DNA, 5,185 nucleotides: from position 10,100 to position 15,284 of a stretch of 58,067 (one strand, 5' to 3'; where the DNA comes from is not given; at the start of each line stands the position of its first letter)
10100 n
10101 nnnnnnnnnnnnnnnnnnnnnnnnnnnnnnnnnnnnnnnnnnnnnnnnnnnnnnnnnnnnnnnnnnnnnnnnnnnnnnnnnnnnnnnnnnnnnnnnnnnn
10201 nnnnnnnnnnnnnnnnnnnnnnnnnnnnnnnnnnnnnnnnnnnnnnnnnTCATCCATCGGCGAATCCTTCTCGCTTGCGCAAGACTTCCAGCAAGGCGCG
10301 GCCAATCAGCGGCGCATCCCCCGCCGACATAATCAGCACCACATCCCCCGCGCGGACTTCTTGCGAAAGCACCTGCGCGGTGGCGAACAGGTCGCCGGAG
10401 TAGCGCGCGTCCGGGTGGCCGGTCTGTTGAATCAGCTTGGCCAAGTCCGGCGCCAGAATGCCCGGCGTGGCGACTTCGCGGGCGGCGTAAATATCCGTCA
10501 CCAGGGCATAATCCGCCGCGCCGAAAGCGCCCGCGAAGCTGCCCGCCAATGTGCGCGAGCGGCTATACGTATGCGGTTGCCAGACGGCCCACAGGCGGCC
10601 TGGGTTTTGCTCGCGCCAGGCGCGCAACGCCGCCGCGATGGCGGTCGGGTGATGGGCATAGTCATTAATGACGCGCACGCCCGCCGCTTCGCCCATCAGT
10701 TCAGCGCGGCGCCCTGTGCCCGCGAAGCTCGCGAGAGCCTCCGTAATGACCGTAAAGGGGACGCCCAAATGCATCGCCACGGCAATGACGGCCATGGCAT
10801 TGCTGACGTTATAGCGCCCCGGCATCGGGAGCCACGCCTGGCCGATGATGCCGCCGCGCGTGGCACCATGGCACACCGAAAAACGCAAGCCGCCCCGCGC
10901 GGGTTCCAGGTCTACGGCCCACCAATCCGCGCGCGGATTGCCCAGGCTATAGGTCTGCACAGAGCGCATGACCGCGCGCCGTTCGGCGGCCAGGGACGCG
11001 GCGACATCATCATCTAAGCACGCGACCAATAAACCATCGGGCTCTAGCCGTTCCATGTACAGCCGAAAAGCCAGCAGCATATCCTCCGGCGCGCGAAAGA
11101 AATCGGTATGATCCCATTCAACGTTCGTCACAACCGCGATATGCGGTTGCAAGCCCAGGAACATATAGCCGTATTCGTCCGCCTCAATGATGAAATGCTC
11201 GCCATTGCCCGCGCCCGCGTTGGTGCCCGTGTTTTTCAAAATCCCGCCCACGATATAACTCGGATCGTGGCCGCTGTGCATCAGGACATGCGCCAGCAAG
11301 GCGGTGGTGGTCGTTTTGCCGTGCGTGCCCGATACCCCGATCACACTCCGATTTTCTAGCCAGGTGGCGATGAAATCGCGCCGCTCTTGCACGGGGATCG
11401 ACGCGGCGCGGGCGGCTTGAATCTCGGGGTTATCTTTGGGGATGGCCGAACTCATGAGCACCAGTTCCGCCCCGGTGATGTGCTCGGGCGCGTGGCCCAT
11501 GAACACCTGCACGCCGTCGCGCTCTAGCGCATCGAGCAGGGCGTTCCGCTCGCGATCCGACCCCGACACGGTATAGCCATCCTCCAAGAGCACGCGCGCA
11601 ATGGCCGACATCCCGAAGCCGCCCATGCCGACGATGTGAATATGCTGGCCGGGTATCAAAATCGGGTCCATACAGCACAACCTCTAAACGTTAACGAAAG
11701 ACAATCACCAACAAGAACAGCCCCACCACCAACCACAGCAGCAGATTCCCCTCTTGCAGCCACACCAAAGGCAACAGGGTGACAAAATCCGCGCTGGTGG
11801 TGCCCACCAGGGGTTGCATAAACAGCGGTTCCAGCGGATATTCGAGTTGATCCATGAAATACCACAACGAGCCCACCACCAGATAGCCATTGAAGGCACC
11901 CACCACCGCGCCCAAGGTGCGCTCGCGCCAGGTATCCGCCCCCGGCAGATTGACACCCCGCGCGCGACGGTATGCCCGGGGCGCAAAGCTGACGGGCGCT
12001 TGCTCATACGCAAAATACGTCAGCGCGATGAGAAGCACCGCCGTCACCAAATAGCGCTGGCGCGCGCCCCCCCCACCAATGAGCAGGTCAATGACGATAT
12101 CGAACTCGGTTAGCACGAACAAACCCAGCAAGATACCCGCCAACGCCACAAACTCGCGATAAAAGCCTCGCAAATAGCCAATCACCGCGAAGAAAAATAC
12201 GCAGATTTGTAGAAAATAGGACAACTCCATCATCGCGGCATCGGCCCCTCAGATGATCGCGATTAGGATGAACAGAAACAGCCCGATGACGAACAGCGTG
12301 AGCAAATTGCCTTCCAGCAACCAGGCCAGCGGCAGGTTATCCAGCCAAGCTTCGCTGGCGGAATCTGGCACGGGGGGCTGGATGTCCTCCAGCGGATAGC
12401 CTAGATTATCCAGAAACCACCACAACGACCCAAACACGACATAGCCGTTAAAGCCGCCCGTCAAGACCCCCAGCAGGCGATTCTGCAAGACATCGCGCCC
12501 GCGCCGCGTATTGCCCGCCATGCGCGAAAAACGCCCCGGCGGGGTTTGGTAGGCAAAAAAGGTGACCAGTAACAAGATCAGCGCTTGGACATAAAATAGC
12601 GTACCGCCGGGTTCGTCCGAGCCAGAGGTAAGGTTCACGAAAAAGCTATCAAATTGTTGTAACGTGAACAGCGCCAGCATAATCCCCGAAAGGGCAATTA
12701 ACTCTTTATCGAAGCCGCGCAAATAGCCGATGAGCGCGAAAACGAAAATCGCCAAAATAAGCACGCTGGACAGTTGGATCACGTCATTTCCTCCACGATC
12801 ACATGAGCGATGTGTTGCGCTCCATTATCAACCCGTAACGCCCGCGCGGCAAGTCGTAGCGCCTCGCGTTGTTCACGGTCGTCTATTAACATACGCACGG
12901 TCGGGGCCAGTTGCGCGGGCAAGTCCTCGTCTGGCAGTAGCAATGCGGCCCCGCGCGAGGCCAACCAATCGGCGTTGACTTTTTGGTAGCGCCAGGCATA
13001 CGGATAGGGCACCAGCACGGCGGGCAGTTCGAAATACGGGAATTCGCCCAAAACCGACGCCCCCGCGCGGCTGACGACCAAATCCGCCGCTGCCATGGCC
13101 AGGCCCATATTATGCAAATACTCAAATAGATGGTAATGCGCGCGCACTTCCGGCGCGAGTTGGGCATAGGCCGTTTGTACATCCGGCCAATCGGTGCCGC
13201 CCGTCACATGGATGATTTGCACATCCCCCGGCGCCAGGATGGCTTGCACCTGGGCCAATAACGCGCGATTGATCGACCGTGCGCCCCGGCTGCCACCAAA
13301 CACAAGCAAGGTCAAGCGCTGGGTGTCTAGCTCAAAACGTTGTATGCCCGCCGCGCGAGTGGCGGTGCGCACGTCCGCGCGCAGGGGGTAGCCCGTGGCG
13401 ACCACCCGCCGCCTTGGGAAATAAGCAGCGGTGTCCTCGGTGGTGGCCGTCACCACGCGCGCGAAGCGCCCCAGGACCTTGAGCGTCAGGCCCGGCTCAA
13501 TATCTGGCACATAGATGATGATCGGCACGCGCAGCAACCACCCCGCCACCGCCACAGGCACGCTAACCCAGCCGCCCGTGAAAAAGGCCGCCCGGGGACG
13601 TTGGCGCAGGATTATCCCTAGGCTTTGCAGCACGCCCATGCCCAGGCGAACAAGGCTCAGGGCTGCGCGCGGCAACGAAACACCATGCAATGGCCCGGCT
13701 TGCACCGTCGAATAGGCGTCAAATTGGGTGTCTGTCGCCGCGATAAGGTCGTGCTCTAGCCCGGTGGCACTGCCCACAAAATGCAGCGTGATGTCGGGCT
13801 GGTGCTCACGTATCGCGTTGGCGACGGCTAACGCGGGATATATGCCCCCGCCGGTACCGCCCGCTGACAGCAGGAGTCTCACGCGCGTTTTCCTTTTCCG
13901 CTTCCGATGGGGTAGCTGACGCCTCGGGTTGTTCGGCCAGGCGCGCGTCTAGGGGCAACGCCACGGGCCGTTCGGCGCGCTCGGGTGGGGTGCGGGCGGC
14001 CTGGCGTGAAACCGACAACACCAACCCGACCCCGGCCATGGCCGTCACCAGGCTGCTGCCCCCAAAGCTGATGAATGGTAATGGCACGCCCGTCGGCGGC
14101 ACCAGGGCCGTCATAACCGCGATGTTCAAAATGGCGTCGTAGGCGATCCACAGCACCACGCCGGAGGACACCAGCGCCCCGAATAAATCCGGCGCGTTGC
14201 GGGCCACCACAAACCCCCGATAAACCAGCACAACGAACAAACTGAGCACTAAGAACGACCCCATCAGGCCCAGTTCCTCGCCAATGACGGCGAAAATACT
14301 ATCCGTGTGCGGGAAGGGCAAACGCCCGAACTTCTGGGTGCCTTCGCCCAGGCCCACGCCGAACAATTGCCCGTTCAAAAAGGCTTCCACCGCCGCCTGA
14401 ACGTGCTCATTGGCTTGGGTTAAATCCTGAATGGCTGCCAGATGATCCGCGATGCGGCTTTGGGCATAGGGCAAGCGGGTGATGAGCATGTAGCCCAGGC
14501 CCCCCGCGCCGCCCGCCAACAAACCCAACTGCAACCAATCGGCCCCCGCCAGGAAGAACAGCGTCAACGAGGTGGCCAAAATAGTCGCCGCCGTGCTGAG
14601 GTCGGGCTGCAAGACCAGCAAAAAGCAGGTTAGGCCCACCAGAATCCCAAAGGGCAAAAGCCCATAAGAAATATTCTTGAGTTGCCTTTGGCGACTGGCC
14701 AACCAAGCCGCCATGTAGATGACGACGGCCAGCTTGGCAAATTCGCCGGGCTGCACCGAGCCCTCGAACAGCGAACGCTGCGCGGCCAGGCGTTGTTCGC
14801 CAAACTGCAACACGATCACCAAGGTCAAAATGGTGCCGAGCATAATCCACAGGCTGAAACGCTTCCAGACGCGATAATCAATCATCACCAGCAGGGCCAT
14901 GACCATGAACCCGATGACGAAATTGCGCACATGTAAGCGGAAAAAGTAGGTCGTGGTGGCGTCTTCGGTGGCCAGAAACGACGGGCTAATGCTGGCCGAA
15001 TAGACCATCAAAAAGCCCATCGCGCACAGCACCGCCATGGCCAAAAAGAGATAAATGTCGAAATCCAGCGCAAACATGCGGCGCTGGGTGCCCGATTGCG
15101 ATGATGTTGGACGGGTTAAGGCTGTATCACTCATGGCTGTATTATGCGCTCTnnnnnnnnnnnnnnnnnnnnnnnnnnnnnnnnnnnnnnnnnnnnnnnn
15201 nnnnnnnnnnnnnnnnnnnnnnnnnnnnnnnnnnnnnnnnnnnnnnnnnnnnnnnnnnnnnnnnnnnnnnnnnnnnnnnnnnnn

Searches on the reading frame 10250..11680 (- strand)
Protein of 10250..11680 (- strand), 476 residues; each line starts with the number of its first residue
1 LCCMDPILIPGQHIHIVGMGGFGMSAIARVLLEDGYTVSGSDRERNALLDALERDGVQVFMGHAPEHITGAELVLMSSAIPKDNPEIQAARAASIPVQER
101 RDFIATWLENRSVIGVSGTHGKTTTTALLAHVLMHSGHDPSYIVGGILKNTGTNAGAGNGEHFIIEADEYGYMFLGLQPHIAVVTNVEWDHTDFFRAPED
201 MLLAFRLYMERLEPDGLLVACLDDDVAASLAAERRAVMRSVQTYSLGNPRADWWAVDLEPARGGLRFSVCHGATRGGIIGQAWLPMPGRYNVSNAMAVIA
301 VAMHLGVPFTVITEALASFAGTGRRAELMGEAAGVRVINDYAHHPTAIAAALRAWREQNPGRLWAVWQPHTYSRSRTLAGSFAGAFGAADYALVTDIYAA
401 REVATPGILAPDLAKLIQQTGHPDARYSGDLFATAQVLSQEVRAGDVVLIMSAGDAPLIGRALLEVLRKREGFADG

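Call 48: search_protein_families(library=pfam, proteins=[window:10250-11680:-], max_evalue=0.00001)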
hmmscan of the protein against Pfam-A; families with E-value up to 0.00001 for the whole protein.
window:10250-11680:- (476 aa): 4 families
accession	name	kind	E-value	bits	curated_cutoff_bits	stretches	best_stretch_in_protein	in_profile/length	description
PF08245.18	Mur_ligase_M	-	6.5e-26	92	24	1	116-302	1-200/200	Mur ligase middle domain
PF01225.30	Mur_ligase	-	2.8e-24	85.7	21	1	13-109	1-92/95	Mur ligase family, catalytic domain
PF02875.26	Mur_ligase_C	-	7.9e-19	69.2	28.4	1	324-454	1-127/127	Mur ligase, glutamate ligase domain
PF21799.2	MurD-like_N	-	1.3e-06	29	27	1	13-97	2-86/88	Mur ligase MurD-like, N-terminal domain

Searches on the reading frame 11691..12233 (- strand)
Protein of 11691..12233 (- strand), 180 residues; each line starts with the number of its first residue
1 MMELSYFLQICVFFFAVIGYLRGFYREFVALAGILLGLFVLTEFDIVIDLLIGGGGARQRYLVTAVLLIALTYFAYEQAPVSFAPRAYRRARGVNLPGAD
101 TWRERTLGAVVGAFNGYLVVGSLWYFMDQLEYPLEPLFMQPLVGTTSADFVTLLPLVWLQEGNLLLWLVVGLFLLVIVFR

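Call 64: search_protein_families(library=pfam, proteins=[window:11691-12233:-], max_evalue=0.001)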
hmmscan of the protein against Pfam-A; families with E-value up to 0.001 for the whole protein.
window:11691-12233:- (180 aa): 1 family
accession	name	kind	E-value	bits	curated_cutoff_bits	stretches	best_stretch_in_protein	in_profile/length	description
PF02674.22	Colicin_V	-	7.6e-06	26.4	29.3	1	5-133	2-124/144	Colicin V production protein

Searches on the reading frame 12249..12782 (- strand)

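Call 64: search_protein_families(library=pfam, proteins=[window:12249-12782:-], max_evalue=0.001)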
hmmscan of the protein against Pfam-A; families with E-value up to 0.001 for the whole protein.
window:12249-12782:- (177 aa): 1 family
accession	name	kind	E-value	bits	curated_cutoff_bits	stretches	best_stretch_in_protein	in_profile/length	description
PF02674.22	Colicin_V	-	3.5e-09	37.2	29.3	1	7-126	4-119/144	Colicin V production protein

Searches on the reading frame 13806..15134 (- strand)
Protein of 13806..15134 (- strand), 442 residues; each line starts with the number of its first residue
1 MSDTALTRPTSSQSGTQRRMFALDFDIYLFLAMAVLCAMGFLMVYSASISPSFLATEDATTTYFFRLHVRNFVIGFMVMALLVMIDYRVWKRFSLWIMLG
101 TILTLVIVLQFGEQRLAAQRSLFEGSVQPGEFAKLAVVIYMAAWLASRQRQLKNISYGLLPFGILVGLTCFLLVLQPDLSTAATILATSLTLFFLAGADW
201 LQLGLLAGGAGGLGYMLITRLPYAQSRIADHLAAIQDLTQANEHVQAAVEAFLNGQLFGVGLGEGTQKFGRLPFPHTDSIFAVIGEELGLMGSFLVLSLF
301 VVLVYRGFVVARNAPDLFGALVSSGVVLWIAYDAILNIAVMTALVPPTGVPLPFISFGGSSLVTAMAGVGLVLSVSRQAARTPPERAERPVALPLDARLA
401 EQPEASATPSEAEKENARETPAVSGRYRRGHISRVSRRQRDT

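Call 48: search_protein_families(library=pfam, proteins=[window:13806-15134:-], max_evalue=0.00001)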
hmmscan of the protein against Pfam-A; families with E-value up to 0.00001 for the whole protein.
window:13806-15134:- (442 aa): 1 family
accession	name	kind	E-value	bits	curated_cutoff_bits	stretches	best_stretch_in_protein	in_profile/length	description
PF01098.24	FTSW_RODA_SPOVE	-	5.7e-80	269.4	26.4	1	29-379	3-354/356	Cell cycle protein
